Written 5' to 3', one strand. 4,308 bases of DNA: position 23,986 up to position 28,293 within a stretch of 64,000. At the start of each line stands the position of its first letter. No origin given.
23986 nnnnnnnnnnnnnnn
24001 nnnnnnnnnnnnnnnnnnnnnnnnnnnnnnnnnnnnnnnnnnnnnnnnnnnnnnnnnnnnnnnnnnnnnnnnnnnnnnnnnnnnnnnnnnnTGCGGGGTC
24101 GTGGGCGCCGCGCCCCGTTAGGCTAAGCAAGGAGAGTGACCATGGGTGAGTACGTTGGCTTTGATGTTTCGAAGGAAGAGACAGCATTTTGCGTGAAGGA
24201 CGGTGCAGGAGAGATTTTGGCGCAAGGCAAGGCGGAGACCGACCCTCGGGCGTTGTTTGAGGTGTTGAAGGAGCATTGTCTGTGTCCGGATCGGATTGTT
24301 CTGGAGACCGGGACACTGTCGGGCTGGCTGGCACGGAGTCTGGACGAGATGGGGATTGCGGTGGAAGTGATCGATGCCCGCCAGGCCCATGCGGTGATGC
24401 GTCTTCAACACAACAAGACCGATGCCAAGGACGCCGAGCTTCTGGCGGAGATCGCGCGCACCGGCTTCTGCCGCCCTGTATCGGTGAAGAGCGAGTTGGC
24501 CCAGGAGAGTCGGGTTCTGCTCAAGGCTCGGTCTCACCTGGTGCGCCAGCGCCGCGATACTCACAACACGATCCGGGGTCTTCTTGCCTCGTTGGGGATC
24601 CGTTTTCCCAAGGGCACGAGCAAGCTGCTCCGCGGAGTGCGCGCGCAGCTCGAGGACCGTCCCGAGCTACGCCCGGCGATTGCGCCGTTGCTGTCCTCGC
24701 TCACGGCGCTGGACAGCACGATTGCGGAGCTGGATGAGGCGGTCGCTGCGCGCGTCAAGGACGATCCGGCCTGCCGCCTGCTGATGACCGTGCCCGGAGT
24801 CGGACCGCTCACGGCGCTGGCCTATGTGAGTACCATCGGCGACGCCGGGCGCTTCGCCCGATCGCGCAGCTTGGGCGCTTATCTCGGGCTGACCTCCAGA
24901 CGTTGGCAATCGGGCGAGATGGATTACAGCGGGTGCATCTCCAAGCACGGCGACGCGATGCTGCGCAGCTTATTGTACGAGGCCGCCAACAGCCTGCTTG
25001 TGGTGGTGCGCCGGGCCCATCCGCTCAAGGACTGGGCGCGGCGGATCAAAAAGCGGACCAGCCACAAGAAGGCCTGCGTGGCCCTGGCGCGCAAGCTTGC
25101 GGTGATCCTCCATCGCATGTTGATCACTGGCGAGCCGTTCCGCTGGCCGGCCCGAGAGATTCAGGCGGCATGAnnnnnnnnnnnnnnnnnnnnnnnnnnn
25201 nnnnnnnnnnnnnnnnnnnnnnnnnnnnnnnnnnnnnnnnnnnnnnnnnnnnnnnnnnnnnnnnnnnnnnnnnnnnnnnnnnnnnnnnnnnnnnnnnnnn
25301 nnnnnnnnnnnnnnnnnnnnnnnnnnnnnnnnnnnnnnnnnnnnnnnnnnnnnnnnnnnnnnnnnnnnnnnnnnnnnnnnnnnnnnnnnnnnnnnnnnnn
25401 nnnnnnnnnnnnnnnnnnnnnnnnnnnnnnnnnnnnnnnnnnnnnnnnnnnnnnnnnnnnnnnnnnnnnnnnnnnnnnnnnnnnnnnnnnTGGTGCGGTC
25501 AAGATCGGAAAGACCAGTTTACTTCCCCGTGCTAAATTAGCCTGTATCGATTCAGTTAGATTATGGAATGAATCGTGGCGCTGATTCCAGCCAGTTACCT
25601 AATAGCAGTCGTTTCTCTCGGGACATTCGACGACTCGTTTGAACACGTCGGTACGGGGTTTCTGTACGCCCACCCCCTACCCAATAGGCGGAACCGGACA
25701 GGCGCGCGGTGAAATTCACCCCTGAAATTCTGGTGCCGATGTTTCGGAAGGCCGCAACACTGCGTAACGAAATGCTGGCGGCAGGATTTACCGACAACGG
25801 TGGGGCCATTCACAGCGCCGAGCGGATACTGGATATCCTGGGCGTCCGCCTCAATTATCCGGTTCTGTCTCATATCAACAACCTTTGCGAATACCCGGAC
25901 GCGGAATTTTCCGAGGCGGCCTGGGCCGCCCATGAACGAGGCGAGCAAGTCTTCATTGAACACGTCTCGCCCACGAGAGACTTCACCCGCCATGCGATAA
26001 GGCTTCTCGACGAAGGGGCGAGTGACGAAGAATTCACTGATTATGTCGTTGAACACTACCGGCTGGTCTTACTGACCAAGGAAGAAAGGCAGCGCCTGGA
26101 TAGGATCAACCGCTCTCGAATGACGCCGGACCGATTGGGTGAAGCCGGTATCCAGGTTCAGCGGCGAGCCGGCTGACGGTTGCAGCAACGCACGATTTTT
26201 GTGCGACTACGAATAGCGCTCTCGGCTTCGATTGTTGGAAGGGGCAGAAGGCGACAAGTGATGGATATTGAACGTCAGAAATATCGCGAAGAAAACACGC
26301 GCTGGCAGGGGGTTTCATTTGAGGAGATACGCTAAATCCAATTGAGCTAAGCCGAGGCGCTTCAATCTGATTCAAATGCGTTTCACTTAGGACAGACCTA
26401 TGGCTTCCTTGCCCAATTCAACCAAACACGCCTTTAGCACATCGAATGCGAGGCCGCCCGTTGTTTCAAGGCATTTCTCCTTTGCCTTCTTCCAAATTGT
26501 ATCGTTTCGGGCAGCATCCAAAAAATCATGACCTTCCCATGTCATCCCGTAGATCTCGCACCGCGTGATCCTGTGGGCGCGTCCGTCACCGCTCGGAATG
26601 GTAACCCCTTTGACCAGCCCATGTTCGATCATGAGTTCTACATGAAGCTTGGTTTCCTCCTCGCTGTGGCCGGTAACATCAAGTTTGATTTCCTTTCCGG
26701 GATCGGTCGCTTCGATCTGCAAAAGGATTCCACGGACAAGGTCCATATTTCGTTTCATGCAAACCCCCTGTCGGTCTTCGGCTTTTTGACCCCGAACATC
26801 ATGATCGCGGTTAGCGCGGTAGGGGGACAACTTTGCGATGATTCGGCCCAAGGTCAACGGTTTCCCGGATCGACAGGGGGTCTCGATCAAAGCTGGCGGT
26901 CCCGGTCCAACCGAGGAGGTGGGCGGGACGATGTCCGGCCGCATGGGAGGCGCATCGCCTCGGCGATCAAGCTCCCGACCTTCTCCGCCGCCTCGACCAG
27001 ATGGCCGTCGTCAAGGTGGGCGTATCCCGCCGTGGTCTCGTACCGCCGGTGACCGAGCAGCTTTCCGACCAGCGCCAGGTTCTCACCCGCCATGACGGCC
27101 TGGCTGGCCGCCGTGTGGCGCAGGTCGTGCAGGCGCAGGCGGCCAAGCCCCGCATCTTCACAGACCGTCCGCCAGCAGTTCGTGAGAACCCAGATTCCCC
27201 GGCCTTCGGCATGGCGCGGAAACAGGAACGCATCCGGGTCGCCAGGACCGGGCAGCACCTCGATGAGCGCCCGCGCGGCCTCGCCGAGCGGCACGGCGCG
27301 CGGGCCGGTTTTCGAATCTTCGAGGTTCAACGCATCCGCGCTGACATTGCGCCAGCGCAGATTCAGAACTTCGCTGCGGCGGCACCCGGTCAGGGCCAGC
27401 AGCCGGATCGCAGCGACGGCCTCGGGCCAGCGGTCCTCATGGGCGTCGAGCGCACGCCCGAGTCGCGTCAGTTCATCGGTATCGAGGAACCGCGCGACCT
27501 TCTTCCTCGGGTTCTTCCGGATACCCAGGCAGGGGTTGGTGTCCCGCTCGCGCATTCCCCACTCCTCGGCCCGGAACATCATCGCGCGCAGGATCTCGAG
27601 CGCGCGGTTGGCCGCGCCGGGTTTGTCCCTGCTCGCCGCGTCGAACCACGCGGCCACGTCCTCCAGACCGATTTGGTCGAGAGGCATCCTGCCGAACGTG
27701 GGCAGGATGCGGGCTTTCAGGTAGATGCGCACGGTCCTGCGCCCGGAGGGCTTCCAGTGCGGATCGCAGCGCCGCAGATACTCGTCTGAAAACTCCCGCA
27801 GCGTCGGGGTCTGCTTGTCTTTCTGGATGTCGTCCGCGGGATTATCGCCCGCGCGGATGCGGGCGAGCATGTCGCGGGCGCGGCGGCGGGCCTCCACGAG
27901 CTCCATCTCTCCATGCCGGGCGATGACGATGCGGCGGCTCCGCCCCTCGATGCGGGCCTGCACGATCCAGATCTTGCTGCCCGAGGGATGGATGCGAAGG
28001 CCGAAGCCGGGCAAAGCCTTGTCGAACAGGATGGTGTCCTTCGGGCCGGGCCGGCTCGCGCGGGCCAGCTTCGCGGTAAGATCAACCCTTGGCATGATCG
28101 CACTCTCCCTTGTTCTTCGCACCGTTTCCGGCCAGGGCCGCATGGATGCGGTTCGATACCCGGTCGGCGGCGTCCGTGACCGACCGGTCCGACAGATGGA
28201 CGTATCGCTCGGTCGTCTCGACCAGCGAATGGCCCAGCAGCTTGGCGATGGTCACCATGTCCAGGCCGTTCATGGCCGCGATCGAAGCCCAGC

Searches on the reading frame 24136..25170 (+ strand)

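Call 59: search_protein_families(library=pfam, proteins=[window:24136-25170:+], max_evalue=0.001)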
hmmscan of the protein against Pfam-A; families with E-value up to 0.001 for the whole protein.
window:24136-25170:+ (345 aa): 2 families
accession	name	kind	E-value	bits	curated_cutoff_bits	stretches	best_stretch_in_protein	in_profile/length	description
PF01548.23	DEDD_Tnp_IS110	-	2.4e-23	83.1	29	1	7-152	1-152/155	Transposase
PF02371.22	Transposase_20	-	6e-22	78.3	21.3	1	213-288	1-76/87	Transposase IS116/IS110/IS902 family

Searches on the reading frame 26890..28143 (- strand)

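Call 59: search_protein_families(library=pfam, proteins=[window:26890-28143:-], max_evalue=0.001)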
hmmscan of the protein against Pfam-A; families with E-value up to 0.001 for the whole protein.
window:26890-28143:- (418 aa): 4 families
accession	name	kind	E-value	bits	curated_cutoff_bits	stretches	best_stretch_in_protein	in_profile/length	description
PF00589.27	Phage_integrase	-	1.7e-19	70.7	27.1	1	219-379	2-170/172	Phage integrase family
PF13356.12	Arm-DNA-bind_3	-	1.7e-13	50.9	27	1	22-107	1-81/83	Arm DNA-binding domain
PF22022.2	Phage_int_M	-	6.3e-08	33.2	27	1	117-202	3-89/96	Phage integrase central domain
PF14659.12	Phage_int_SAM_3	-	9.1e-08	32.7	22.6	1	114-163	1-50/58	Phage integrase, N-terminal SAM-like domain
